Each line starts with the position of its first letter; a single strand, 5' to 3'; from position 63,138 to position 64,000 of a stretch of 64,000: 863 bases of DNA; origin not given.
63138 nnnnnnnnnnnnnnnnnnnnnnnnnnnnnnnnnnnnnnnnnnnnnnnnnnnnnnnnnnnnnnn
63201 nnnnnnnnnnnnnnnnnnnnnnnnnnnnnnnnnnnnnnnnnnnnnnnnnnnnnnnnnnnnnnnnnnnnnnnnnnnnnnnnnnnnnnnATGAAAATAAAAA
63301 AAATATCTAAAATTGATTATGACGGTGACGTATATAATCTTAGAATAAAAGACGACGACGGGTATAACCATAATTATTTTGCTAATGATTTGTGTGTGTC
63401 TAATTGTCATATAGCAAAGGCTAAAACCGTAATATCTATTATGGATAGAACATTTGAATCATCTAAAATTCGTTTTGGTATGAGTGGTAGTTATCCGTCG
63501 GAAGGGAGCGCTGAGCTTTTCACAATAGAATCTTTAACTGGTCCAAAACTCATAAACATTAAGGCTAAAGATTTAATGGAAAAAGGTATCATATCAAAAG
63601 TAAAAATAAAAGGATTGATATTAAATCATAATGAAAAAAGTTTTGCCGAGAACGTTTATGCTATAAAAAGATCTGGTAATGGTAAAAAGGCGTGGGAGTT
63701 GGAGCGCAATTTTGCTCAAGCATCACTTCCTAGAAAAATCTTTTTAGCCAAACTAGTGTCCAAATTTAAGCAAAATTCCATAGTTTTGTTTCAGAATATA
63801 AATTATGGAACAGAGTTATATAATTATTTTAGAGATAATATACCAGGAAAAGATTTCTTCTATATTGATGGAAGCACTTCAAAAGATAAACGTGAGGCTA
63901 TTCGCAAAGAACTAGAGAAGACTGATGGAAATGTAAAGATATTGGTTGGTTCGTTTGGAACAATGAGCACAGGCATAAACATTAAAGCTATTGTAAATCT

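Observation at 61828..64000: UvsW helicase is a 'fractured gene': a split intein inserted at motif II, its halves in different frames with a freestanding ORF between them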

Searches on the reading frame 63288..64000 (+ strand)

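Call 5: search_protein_families(library=pfam, proteins=[window:63288-64000:+], max_evalue=1)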
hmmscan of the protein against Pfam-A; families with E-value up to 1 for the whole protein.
window:63288-64000:+ (237 aa): 4 families
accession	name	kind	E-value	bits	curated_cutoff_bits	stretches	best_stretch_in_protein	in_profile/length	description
PF00271.37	Helicase_C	-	8.7e-05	23.2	23.5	1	153-235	6-84/110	Helicase conserved C-terminal domain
PF13307.12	Helicase_C_2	-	0.00019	22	25.3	1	154-233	2-81/170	Helicase C-terminal domain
PF14890.11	Intein_splicing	-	0.0033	17.7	35.8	1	2-39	122-155/155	Intein splicing domain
PF25621.1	PhiKZ_gp244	-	0.13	12.8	27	1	190-226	49-85/116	Bacteriophage PhiKZ capsid decoration protein gp244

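Call 6: search_protein_families(library=phrogs, proteins=[window:63288-64000:+], max_evalue=0.1)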
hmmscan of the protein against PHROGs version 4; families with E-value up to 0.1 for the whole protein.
window:63288-64000:+ (237 aa): 6 families
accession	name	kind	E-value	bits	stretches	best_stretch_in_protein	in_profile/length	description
phrog_9690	-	DNA, RNA and nucleotide metabolism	9.6e-33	114.5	1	3-235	12-231/306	DNA helicase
phrog_16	-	DNA, RNA and nucleotide metabolism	8.1e-25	88.2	1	40-235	385-561/986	DNA helicase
phrog_24008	-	DNA, RNA and nucleotide metabolism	6.5e-05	22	1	138-235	804-901/1006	helicase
phrog_15791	-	unknown function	0.021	15.9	1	178-225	48-87/120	-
phrog_35873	-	unknown function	0.024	15.8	1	61-129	59-126/136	-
phrog_62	-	DNA, RNA and nucleotide metabolism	0.03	12.7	1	177-233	1019-1070/1881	DNA helicase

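Call 52: find_homologous_proteins(query=window:63288-64000:+, max_evalue=1e-15)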
Query window:63288-64000:+ (237 aa): 124 proteins with E <= 1e-15 among 321 candidates; the best 120 are listed.
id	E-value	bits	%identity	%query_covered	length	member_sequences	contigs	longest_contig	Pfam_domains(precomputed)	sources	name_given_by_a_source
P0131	5.7e-150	515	100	100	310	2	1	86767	PF13307.13,PF00271.38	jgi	-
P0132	9.2e-137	472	89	100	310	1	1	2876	PF13307.13,PF00271.38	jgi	-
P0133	1.6e-132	458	86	100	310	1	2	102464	PF13307.13,PF00271.38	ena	-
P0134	3.6e-114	398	75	100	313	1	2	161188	PF13307.13,PF00271.38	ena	-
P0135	4.3e-111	388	74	100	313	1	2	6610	PF13307.13,PF00271.38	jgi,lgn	jgi:superfamily II DNA or RNA helicase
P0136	2.0e-97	343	66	100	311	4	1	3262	PF13307.13,PF00271.38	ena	-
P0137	3.5e-97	342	66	100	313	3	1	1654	PF00271.38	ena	-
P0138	8.9e-95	334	65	100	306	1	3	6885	PF13307.13,PF00271.38,PF14890.12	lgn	-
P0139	2.4e-93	330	64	100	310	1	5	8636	PF00271.38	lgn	-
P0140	5.6e-93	329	64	100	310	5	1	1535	PF13307.13,PF00271.38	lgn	-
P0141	6.5e-93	328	63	100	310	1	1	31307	PF13307.13,PF00271.38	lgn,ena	-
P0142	8.1e-93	328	63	100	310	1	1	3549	PF13307.13,PF00271.38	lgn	-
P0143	1.8e-92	327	64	100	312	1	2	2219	PF00271.38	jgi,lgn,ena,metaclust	metaclust:\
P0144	3.2e-92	326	63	96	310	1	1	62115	PF00271.38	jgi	jgi:superfamily II DNA or RNA helicase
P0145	4.2e-92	326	61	96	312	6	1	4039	PF00271.38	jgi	-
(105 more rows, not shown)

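Call 100: search_protein_families(library=ncbifam, proteins=[P0131], max_evalue=1)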
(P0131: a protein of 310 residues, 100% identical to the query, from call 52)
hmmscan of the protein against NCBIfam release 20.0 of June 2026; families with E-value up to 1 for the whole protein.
P0131 (310 aa): 7 families
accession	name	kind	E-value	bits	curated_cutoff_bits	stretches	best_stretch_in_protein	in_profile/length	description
NF045503.1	repair_heli_XPB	equivalog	8.3e-06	24.6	610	1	80-275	345-523/548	DNA repair helicase XPB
NF046051.1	restrict_EcoAI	equivalog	1e-05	24.1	550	1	205-274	459-527/768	EcoAI/FtnUII family type I restriction enzme subunit R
NF008521.0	PRK11448.1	equivalog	7.4e-05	20.9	729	1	193-276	737-818/1123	type I restriction-modification system endonuclease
TIGR04095.1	dnd_restrict_1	equivalog_domain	0.0026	16.8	600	1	196-274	322-397/451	DNA phosphorothioation system restriction enzyme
NF053632.1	heli_RadD_YejH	equivalog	0.0046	15.3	720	1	166-277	255-359/573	DNA repair helicase RadD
NF058637.1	helic_SCO1167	equivalog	0.18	9.8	1200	1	192-265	808-879/932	SCO1167/SCO6262 family helicase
TIGR01443.1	intein_Cterm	domain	0.79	10.1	15.6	0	26-40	9-24/24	intein C-terminal splicing region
